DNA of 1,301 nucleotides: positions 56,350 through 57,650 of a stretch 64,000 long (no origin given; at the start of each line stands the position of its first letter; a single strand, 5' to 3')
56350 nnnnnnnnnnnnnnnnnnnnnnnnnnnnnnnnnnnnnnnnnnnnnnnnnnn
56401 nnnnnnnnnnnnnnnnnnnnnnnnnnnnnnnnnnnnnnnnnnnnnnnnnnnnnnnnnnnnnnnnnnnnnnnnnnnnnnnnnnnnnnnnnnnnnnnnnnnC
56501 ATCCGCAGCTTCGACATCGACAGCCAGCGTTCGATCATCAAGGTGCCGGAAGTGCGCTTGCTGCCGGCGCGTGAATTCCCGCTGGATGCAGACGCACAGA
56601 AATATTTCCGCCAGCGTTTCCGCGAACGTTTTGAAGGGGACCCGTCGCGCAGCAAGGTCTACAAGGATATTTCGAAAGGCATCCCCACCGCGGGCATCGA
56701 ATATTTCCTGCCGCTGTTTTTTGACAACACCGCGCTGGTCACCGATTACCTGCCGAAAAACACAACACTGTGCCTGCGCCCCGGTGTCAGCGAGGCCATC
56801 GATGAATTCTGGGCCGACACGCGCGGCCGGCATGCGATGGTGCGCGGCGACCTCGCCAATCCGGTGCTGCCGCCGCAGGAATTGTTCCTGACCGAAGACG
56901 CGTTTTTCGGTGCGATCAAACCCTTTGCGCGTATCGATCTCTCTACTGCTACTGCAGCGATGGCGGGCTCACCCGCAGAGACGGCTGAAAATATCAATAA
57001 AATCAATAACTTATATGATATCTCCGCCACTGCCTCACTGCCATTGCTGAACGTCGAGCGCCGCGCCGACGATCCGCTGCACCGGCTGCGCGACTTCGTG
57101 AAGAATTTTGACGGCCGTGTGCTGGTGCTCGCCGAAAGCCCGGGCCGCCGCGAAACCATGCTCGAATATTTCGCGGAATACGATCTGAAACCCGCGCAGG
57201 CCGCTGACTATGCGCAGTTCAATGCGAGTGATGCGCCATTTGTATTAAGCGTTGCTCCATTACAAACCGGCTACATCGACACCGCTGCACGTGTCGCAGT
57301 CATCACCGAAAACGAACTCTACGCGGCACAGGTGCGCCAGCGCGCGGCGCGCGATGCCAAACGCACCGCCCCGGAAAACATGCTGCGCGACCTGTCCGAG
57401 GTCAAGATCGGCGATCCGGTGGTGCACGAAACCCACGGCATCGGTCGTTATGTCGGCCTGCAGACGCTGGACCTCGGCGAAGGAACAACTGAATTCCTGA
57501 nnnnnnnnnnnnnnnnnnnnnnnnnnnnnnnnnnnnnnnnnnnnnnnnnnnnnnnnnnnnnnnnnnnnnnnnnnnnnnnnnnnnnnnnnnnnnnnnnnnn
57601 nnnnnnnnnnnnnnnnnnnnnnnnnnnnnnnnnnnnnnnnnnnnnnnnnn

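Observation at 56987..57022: AT-rich motif copy sits in-frame inside mfd, encoding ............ in a variable linker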

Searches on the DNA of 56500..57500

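Call 86: search_rna_families(source=window, start=56500, end=57500, threshold=evalue, max_evalue=1)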
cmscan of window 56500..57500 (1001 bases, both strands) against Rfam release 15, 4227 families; matches with E-value up to 1: 0.
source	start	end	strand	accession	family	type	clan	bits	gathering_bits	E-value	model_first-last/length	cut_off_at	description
